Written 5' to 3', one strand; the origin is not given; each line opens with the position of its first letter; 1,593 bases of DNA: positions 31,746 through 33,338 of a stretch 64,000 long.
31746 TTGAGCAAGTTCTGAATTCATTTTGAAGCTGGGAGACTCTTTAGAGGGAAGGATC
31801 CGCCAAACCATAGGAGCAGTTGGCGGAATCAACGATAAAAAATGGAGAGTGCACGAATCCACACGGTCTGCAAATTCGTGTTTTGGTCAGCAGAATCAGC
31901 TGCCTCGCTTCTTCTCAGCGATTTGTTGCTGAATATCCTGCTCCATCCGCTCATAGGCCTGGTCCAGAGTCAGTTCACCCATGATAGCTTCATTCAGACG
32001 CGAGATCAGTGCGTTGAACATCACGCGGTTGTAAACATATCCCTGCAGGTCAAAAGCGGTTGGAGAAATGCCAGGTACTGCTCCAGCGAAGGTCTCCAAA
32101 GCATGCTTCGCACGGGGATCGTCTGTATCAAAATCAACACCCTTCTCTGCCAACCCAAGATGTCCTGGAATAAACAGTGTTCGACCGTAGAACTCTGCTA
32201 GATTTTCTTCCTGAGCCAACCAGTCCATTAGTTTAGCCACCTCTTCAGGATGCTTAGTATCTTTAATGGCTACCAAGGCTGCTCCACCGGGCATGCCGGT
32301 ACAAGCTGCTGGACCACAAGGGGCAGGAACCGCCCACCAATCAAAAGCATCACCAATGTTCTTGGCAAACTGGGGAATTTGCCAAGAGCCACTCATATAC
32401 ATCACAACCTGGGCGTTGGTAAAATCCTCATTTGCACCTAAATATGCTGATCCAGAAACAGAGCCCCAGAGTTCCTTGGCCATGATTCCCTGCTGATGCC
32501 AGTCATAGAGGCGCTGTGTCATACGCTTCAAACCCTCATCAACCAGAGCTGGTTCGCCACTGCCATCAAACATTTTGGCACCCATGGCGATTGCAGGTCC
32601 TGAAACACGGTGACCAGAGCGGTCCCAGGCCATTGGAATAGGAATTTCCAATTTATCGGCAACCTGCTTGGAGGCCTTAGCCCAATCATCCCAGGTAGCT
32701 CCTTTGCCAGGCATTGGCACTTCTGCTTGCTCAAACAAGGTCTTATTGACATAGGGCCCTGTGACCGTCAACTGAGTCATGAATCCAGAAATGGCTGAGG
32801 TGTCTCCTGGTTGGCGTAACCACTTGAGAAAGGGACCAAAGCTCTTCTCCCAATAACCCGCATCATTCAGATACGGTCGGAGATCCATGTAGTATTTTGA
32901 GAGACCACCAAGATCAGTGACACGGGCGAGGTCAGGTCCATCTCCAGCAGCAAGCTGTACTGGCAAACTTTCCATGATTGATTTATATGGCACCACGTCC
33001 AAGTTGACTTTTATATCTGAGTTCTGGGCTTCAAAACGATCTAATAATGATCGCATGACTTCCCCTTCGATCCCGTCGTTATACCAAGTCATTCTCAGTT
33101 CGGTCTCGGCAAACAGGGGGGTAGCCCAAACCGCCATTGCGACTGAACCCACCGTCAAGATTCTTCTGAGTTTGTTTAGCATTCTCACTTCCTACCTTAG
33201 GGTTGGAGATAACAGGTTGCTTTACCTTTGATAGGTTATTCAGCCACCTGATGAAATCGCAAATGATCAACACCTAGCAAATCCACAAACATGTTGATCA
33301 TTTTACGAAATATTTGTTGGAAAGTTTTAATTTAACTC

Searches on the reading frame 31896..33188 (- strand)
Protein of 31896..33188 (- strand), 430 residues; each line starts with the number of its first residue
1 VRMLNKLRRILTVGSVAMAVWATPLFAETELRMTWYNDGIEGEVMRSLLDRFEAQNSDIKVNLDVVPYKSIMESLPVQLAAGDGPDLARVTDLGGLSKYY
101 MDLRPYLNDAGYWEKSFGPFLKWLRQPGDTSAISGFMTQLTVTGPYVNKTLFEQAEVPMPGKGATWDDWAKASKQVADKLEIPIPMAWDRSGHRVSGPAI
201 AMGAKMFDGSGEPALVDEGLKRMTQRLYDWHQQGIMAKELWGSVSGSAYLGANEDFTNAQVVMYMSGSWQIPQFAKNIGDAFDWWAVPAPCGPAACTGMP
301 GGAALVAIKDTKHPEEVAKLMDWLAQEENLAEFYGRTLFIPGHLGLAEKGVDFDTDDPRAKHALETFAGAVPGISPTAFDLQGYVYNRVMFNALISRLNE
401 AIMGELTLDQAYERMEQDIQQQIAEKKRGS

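Call 13: search_protein_families(library=ncbifam, max_evalue=0.001, proteins=[window:31896-33188:-])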
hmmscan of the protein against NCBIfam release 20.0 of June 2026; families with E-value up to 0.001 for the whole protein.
window:31896-33188:- (430 aa): 2 families
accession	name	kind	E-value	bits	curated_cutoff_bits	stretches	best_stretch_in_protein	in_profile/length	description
TIGR03850.1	bind_CPR_0540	equivalog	0.00016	20.4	299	0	28-88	33-91/437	carbohydrate ABC transporter substrate-binding protein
NF053763.1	ABCarbgalBndGanS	equivalog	0.0003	19.7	700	0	145-375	150-377/420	galactooligosaccharide ABC transporter substrate-binding protein GanS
